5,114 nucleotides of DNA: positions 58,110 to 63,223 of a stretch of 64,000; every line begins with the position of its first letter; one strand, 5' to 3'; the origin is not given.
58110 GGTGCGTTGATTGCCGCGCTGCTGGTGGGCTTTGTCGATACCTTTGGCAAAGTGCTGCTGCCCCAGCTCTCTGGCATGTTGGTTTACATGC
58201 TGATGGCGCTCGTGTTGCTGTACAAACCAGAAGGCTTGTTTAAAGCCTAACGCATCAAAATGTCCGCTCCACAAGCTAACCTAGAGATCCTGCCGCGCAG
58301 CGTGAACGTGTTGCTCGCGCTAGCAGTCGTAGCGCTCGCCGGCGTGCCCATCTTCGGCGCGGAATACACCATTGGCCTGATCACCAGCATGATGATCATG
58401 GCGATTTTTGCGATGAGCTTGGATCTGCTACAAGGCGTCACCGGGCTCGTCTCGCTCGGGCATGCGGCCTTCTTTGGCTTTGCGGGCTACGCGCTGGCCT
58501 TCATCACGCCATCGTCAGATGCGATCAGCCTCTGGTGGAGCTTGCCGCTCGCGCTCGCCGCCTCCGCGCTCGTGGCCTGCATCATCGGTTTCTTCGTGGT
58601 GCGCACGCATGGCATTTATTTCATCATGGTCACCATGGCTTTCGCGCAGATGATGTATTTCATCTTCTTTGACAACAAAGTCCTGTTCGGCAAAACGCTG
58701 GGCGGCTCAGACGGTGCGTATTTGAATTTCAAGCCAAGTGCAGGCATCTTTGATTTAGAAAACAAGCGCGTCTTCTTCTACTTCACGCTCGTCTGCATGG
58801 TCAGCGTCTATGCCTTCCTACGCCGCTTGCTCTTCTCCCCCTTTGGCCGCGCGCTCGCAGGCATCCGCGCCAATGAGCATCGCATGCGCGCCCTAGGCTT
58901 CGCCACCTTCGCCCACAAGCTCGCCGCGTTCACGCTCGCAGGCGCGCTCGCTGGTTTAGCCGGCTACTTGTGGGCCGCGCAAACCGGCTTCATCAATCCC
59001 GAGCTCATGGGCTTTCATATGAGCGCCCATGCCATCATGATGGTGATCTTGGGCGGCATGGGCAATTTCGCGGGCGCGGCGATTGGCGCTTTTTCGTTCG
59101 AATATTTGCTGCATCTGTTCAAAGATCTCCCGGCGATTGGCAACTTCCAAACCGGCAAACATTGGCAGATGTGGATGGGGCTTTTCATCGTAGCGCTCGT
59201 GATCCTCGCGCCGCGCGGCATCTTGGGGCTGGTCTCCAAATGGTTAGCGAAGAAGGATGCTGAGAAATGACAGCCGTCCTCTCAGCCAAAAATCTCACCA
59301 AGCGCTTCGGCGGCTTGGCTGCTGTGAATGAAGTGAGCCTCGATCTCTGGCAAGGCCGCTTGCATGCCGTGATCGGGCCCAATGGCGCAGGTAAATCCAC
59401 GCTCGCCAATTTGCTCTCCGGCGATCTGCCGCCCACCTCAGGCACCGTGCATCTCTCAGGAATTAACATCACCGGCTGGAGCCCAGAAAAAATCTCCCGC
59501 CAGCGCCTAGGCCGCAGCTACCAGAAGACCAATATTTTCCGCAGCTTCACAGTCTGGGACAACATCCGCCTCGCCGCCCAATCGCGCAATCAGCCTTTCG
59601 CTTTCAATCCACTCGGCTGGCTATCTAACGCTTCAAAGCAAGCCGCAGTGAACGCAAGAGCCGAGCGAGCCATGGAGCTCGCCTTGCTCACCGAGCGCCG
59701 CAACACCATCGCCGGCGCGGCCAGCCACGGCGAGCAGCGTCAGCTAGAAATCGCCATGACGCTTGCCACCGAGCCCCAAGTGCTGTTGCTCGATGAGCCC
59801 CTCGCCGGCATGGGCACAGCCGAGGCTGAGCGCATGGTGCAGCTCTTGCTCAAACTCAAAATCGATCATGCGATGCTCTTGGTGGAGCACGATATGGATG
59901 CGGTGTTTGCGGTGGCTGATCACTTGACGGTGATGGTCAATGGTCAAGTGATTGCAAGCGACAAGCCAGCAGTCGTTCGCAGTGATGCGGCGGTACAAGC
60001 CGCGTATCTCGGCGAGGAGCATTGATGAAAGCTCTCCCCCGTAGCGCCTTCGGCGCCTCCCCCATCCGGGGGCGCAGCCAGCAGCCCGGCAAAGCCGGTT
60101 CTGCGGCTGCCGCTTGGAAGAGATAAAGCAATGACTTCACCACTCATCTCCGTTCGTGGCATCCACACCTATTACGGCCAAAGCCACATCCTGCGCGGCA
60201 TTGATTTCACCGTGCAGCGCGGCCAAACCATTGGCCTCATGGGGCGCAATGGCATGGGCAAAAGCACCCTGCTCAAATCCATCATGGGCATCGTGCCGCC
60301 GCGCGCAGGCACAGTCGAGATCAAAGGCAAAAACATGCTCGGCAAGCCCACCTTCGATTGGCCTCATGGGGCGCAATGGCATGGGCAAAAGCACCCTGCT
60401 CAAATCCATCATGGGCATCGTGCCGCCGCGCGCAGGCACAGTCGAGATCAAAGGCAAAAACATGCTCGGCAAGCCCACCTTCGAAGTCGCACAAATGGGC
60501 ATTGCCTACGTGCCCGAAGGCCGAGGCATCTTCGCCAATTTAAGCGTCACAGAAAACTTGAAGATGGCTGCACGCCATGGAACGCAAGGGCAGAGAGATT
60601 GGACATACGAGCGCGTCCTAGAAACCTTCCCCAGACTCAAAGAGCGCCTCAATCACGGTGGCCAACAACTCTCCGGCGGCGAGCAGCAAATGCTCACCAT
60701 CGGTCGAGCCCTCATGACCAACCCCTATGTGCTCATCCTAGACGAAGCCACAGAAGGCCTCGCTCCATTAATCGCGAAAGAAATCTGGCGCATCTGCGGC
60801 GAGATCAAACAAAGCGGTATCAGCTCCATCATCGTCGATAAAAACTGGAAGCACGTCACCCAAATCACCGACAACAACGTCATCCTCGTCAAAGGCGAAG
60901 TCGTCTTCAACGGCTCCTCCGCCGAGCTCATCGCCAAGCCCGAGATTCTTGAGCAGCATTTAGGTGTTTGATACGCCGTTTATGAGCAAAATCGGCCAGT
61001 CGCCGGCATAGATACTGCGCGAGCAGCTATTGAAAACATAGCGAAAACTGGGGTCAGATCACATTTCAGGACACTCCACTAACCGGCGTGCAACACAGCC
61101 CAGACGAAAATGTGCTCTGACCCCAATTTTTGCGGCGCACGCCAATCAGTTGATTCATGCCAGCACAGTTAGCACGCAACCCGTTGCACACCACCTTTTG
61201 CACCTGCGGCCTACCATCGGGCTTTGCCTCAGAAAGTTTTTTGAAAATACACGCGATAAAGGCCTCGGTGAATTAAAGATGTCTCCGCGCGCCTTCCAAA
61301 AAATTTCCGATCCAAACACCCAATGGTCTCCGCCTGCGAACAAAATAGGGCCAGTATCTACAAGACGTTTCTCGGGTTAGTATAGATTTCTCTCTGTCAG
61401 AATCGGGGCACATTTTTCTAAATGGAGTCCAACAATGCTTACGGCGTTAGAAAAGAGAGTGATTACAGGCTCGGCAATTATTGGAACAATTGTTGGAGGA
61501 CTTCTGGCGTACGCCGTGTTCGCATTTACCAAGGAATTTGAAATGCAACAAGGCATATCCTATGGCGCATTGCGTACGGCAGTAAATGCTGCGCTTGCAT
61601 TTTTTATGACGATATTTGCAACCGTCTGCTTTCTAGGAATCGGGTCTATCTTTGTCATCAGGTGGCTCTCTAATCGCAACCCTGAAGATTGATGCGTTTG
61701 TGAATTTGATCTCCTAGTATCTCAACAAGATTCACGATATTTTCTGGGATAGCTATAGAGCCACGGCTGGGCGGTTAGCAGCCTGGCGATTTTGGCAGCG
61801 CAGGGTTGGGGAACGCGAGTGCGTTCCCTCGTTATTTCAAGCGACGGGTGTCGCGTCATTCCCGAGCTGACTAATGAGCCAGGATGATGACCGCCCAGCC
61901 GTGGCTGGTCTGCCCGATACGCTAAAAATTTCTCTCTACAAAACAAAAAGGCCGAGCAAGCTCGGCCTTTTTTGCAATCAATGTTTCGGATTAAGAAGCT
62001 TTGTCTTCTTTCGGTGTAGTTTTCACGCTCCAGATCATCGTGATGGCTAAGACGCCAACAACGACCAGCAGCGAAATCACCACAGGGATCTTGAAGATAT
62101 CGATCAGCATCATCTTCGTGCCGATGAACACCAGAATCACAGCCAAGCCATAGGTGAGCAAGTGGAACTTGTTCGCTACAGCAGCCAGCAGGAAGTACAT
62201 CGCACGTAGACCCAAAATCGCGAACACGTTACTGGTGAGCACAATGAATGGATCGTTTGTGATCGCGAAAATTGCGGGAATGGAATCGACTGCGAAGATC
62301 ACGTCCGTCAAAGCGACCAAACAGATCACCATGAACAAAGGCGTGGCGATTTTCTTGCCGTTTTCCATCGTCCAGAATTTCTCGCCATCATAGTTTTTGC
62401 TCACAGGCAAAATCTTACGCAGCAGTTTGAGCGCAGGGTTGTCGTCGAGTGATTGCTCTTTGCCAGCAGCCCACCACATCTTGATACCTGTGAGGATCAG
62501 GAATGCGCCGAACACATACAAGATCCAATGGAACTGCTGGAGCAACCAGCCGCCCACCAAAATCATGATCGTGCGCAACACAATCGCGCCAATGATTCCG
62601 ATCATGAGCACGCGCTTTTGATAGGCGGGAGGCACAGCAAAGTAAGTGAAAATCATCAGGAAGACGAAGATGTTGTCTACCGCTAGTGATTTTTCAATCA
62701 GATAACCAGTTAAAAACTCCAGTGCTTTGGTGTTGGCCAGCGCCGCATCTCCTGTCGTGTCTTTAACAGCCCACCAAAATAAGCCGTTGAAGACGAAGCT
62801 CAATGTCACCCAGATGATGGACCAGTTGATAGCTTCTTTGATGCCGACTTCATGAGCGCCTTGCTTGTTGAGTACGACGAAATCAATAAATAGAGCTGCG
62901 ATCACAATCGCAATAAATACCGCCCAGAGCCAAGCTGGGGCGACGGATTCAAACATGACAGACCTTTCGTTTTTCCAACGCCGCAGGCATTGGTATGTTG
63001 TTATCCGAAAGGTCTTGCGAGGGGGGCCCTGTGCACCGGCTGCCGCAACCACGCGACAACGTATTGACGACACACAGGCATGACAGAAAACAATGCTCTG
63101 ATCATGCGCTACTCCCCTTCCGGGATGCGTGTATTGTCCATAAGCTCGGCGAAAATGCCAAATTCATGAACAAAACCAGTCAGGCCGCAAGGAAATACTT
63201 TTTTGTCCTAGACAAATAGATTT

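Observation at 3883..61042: Family I: a ~41-nt double-hairpin repeat found in intergenic tails and also inside coding sequences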

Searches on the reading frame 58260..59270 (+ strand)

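Call 96: search_protein_families(library=pfam, proteins=[window:58260-59270:+], max_evalue=0.00001)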
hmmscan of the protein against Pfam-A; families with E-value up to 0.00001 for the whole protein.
window:58260-59270:+ (336 aa): 1 family
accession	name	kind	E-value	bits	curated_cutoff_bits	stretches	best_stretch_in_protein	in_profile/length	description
PF02653.21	BPD_transp_2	-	3.5e-41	141.6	26.8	1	38-316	3-267/269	Branched-chain amino acid transport system / permease component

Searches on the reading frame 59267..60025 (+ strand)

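Call 96: search_protein_families(library=pfam, proteins=[window:59267-60025:+], max_evalue=0.00001)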
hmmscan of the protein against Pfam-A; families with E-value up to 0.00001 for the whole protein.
window:59267-60025:+ (252 aa): 2 families
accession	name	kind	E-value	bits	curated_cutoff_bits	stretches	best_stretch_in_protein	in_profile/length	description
PF00005.33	ABC_tran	-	4.7e-31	108.7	25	1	21-180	2-137/137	ABC transporter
PF12399.14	BCA_ABC_TP_C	-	3.8e-09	36.4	25.5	1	227-252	1-26/27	Branched-chain amino acid ATP-binding cassette transporter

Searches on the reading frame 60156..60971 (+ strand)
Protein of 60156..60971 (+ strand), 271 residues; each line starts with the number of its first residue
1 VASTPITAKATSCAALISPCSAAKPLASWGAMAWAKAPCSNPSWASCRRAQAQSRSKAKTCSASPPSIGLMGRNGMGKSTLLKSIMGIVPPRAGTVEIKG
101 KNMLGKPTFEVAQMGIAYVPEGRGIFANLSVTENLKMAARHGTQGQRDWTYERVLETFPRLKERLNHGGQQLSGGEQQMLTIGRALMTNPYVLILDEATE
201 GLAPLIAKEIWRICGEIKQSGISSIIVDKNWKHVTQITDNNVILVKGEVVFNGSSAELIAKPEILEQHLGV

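Call 96: search_protein_families(library=pfam, proteins=[window:60156-60971:+], max_evalue=0.00001)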
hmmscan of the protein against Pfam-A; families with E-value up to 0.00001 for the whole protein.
window:60156-60971:+ (271 aa): 1 family
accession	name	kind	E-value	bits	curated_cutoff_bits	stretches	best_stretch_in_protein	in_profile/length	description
PF00005.33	ABC_tran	-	1.1e-27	97.8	25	1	68-199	14-136/137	ABC transporter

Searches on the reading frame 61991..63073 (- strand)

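Call 96: search_protein_families(library=pfam, proteins=[window:61991-63073:-], max_evalue=0.00001)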
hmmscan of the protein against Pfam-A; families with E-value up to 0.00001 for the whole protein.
window:61991-63073:- (360 aa): 1 family
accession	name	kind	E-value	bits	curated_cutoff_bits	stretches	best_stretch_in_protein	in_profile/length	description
PF03741.22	TerC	-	7.5e-53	179.3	27.8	1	121-323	1-176/178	Integral membrane protein TerC family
